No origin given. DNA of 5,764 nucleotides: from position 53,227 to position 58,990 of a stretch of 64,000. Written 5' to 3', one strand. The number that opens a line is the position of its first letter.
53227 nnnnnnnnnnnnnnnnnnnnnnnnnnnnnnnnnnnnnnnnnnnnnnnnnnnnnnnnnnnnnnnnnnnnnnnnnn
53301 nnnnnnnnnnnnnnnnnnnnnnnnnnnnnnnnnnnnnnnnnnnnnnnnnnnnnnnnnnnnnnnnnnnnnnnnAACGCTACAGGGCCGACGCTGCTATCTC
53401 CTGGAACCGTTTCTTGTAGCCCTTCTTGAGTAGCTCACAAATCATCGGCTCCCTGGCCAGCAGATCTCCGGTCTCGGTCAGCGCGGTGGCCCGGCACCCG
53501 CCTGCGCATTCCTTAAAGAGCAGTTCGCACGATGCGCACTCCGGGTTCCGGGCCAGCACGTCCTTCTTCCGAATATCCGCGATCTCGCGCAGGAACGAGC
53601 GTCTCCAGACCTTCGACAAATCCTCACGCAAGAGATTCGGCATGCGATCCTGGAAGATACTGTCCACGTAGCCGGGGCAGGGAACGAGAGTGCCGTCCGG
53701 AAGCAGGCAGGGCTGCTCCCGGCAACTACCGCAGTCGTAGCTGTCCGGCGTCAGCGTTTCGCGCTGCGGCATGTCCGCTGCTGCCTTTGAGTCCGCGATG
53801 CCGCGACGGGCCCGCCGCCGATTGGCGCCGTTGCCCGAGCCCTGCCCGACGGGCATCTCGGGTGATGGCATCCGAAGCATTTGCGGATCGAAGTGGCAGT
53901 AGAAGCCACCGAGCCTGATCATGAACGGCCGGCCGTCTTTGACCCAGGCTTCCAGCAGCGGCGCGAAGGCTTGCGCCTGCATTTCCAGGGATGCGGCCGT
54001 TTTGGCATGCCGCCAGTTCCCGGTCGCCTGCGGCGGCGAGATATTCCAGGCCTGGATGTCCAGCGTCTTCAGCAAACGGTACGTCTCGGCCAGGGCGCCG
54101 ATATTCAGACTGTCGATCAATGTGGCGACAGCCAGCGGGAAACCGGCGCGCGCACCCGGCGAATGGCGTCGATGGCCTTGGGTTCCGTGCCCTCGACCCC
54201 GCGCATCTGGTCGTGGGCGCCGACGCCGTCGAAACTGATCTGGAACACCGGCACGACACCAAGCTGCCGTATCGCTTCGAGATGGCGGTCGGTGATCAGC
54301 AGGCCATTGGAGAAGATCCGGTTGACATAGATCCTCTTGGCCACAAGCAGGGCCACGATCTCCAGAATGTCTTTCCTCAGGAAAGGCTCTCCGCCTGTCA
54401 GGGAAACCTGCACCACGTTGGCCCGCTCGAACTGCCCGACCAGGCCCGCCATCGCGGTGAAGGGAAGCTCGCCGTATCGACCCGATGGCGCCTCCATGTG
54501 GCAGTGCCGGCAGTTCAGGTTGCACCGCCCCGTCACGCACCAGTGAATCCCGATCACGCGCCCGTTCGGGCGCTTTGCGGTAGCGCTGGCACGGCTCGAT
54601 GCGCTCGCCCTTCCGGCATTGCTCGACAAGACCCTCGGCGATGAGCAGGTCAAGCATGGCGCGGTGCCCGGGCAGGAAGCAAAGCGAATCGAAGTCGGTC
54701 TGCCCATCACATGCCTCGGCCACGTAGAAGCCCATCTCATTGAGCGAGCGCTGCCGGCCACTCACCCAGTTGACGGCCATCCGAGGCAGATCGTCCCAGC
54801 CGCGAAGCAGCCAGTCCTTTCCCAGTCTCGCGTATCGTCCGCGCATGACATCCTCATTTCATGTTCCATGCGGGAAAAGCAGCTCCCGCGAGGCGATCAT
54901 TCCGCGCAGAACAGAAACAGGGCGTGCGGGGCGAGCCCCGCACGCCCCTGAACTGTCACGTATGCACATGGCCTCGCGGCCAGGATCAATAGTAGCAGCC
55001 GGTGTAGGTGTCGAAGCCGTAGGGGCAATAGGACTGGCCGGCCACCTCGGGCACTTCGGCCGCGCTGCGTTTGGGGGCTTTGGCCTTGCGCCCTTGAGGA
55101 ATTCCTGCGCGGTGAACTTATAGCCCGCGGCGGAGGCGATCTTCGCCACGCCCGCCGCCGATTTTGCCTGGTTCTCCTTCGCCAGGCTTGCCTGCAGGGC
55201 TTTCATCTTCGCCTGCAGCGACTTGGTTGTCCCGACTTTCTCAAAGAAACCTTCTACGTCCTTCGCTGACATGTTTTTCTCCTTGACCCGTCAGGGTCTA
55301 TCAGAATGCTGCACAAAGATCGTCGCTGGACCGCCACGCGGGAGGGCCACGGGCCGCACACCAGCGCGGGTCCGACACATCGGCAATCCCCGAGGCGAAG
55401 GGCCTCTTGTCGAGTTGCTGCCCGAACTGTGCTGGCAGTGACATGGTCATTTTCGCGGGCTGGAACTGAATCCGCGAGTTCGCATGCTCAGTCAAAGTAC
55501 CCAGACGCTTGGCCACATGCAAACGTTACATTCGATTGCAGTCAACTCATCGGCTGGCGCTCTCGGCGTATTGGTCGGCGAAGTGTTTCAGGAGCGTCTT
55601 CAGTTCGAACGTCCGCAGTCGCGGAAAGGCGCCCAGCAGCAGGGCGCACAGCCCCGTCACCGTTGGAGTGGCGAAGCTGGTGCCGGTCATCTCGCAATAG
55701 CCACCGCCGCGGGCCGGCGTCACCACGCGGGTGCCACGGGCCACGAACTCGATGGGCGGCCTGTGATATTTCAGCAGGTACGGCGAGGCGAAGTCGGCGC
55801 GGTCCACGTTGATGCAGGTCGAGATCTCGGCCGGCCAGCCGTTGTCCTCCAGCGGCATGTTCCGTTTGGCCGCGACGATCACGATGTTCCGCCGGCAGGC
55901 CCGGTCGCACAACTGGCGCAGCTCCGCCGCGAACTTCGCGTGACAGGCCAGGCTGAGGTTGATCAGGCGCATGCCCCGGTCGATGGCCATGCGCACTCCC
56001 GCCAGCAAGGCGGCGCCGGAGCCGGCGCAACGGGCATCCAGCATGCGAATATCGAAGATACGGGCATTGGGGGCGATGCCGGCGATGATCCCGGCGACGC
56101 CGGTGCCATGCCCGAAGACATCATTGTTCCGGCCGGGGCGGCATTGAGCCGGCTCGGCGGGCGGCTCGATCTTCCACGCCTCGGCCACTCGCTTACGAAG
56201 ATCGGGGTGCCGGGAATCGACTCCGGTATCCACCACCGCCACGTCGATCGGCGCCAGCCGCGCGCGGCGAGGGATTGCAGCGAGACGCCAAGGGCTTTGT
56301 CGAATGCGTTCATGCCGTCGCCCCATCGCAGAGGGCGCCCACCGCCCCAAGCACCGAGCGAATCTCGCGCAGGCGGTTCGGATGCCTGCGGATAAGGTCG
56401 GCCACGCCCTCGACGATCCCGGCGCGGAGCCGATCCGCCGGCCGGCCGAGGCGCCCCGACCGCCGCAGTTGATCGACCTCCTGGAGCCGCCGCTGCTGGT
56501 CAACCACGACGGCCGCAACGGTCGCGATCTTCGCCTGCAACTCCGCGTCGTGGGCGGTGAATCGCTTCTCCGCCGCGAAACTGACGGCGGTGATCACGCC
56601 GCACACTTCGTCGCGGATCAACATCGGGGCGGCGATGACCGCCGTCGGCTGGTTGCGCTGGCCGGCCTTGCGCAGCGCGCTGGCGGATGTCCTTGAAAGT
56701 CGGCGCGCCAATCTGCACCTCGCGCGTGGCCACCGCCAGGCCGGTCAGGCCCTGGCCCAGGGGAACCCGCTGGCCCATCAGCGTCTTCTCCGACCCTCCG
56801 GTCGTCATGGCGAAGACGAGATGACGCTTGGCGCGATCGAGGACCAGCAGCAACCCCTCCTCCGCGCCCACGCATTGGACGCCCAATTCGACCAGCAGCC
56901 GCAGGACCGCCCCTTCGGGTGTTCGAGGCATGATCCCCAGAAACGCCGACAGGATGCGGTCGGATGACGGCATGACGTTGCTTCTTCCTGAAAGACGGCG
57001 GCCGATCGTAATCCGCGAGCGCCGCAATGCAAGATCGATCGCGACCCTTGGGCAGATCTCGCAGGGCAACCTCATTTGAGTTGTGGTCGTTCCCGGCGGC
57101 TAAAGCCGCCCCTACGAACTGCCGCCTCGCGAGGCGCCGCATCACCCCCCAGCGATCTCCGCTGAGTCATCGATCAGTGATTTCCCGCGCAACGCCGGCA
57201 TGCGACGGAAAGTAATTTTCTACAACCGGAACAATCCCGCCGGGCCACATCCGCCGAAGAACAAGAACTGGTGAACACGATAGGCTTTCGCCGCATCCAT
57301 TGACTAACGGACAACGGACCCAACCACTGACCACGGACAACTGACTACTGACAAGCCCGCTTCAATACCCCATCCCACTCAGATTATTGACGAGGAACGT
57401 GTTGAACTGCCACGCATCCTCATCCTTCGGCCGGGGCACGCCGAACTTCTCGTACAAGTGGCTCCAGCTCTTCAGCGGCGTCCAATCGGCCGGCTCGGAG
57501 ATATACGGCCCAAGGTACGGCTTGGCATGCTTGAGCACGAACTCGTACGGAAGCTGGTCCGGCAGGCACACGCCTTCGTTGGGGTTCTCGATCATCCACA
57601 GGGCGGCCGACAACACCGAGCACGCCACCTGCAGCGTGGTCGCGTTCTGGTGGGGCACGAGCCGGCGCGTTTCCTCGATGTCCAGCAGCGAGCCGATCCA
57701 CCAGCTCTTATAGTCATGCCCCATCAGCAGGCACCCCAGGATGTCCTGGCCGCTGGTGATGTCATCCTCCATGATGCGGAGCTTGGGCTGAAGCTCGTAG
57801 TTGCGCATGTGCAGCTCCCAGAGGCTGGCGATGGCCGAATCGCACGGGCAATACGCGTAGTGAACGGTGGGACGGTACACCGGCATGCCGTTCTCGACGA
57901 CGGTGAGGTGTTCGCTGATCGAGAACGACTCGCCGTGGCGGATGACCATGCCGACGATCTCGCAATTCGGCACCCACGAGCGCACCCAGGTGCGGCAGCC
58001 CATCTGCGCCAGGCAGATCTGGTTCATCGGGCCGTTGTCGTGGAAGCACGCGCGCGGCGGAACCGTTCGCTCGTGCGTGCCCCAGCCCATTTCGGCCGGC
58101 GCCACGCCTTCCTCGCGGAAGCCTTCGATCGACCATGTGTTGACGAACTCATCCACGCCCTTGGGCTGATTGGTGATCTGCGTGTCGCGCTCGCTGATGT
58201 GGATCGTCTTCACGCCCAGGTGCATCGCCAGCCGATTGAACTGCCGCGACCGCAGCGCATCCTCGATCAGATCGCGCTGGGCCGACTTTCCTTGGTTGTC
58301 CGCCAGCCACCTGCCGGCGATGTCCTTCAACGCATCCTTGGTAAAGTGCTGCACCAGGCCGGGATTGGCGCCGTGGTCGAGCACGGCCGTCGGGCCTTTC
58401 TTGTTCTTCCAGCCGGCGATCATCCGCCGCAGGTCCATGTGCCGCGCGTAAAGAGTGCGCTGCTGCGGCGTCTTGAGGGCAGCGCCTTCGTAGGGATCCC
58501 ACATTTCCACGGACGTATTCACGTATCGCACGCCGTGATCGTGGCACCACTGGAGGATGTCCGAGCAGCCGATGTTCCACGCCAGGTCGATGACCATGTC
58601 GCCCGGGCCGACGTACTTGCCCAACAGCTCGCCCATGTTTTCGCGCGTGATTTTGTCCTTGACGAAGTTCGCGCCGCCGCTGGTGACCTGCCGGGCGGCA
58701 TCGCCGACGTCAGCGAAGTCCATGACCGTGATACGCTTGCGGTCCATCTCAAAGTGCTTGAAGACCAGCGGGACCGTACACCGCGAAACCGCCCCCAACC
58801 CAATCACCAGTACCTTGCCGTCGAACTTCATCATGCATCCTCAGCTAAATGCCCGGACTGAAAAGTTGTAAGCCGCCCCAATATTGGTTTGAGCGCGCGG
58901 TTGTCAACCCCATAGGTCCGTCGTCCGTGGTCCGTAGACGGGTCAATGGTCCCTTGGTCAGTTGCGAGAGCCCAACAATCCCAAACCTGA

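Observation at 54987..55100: Hidden Cys/Tyr-rich core peptide (..AG|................*) revealed by a one-base correction in a C5 homopolymer of the precursor gene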

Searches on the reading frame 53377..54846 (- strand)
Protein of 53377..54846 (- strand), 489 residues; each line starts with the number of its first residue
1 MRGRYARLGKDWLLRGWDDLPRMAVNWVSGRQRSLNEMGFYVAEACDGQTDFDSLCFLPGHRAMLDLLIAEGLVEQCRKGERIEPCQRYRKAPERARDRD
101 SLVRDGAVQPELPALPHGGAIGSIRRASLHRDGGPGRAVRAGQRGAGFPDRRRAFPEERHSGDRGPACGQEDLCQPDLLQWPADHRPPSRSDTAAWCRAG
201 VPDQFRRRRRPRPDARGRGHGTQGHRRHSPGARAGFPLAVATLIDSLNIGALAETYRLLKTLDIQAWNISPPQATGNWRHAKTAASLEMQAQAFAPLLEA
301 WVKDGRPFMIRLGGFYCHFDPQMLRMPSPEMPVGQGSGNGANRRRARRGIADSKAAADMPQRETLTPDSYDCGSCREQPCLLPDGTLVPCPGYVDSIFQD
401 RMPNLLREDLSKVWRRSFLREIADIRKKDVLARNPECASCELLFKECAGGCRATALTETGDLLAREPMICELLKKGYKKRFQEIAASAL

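Call 5: search_protein_families(library=ncbifam, proteins=[window:53377-54846:-], max_evalue=0.01)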
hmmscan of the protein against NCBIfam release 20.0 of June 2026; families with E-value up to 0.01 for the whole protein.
window:53377-54846:- (489 aa): 14 families
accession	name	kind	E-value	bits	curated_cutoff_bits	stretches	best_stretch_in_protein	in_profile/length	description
TIGR04085.1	rSAM_more_4Fe4S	domain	3.9e-10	40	27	1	372-468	1-91/93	SPASM domain-containing protein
TIGR04303.1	GeoRSP_rSAM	equivalog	3.2e-07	30.2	400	1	385-467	251-322/325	GeoRSP system radical SAM/SPASM protein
TIGR04545.1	rSAM_ahbD_hemeb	equivalog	9.3e-07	28.6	500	1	387-469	264-335/339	heme b synthase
TIGR04053.2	TIGR04053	equivalog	4.8e-06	26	395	1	404-468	303-361/366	TIGR04053 family radical SAM/SPASM domain-containing protein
TIGR02109.1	PQQ_syn_pqqE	equivalog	5.6e-06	25.5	381.35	1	375-471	242-331/358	pyrroloquinoline quinone biosynthesis protein PqqE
TIGR04163.1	rSAM_cobopep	equivalog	3.3e-05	22.8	375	1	363-486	305-421/428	peptide-modifying radical SAM enzyme CbpB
TIGR04250.1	SCM_rSAM_ScmE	equivalog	5.6e-05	22.2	400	1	348-470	233-346/358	SynChlorMet cassette radical SAM/SPASM protein ScmE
TIGR03974.1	rSAM_six_Cys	equivalog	7.1e-05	21.8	425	1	371-475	346-440/451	thioether cross-link-forming SCIFF peptide maturase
NF045574.1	sacti_mat_StsB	exception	0.0004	19.4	625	1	402-477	348-421/466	StsB family radical SAM/SPASM domain sactipeptide maturase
TIGR04133.1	rSAM_w_lipo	hypoth_equivalog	0.00052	19.1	425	1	367-451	256-331/350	TIGR04133 family radical SAM/SPASM protein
TIGR03942.1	sulfatase_rSAM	equivalog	0.0012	18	349.45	1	374-484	253-353/363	anaerobic sulfatase maturase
TIGR04055.1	rSAM_NirJ2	equivalog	0.0028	17.2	500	1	383-468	247-321/326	putative heme d1 biosynthesis radical SAM protein NirJ2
NF040492.1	not_ScfB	exception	0.0058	15.6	855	1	371-476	345-440/450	ScfB-related radical SAM/SPASM orphan maturase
NF047865.1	rSAM_PapB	equivalog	0.008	15.4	340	0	366-462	241-327/330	PapB family radical SAM/SPASM ranthipeptide maturase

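Call 6: search_protein_families(library=pfam, proteins=[window:53377-54846:-], max_evalue=0.01)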
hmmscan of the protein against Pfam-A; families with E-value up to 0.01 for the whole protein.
window:53377-54846:- (489 aa): 1 family
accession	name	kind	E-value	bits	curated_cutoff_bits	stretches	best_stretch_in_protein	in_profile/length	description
PF13186.11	SPASM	-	8.2e-05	23.2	21.5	1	376-441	5-67/67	Iron-sulfur cluster-binding domain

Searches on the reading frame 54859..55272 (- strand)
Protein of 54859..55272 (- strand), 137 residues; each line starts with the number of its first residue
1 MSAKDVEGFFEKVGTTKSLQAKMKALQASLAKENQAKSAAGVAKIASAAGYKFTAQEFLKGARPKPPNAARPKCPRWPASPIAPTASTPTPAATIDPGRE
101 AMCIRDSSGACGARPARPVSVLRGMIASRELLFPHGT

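Call 5: search_protein_families(library=ncbifam, proteins=[window:54859-55272:-], max_evalue=0.01)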
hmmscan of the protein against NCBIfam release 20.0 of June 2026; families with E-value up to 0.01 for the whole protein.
window:54859-55272:- (137 aa): 1 family
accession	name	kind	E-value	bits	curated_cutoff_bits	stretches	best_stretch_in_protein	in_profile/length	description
TIGR03798.1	leader_Nif11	subfamily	5.4e-06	26.6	32.3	1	1-60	1-50/68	Nif11-like leader peptide family RiPP precursor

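Call 6: search_protein_families(library=pfam, proteins=[window:54859-55272:-], max_evalue=0.01)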
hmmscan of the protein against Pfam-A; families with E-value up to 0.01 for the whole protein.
window:54859-55272:- (137 aa): 1 family
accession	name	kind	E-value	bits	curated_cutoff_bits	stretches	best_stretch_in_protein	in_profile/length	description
PF07862.16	Nif11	-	2.7e-09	37.6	23.8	1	1-58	1-48/48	Nif11 domain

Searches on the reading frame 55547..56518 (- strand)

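Call 5: search_protein_families(library=ncbifam, proteins=[window:55547-56518:-], max_evalue=0.01)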
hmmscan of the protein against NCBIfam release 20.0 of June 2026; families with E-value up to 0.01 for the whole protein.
window:55547-56518:- (323 aa): 7 families
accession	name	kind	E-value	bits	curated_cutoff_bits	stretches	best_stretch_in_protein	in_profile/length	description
TIGR03921.1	T7SS_mycosin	equivalog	1.6e-32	113.1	278.75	1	90-319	14-268/353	type VII secretion-associated serine protease mycosin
NF049966.1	QH_SP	equivalog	2.7e-26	92.3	165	1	93-311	2-208/219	subtilisin-like serine protease QhpE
NF033595.1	denti_PrtP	equivalog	2.2e-09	36.5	300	1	272-319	434-483/606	dentilisin complex serine proteinase subunit PrtP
TIGR03895.1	protease_PatA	subfamily_domain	3.6e-08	32.6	421.05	1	164-296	39-178/606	PatA/PatG family cyanobactin maturation protease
NF040809.1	germ_prot_CspBA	exception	1.1e-05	23.3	1250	1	258-295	436-473/1099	bifunctional germination protease/germinant receptor pseudoprotease CspBA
NF042956.1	IteS_antiphage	equivalog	9.3e-05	20.9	900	0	256-294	472-508/747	S8 family anti-phage peptidase IteS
NF051851.1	AtpSerPepEprS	equivalog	0.004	15.2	1700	1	262-303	285-326/988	autotransporter serine peptidase EprS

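Call 6: search_protein_families(library=pfam, proteins=[window:55547-56518:-], max_evalue=0.01)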
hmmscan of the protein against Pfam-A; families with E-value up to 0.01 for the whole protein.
window:55547-56518:- (323 aa): 1 family
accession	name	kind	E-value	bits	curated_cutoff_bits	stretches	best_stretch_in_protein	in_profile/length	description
PF00082.27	Peptidase_S8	-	8.4e-27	94.7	21.8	1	93-317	6-276/288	Subtilase family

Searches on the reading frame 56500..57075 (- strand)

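Call 5: search_protein_families(library=ncbifam, proteins=[window:56500-57075:-], max_evalue=0.01)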
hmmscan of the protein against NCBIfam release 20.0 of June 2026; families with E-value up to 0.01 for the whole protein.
window:56500-57075:- (191 aa): 0 families

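Call 6: search_protein_families(library=pfam, proteins=[window:56500-57075:-], max_evalue=0.01)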
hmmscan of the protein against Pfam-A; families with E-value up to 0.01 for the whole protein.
window:56500-57075:- (191 aa): 1 family
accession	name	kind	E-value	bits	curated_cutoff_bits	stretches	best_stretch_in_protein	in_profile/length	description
PF13185.12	GAF_2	-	0.0091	16.7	28.6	0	56-124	6-71/136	GAF domain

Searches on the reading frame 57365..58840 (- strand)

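Call 34: search_protein_families(library=pfam, proteins=[window:57365-58840:-], max_evalue=0.001)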
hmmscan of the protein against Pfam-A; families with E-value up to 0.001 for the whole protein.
window:57365-58840:- (492 aa): 2 families
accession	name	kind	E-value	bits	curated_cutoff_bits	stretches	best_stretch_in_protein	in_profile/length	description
PF03435.24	Sacchrp_dh_NADP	-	2.5e-26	92.9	25.1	1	10-153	1-129/129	Saccharopine dehydrogenase NADP binding domain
PF16653.10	Sacchrp_dh_C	-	5.1e-26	92.8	31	1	157-442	1-256/265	Saccharopine dehydrogenase C-terminal domain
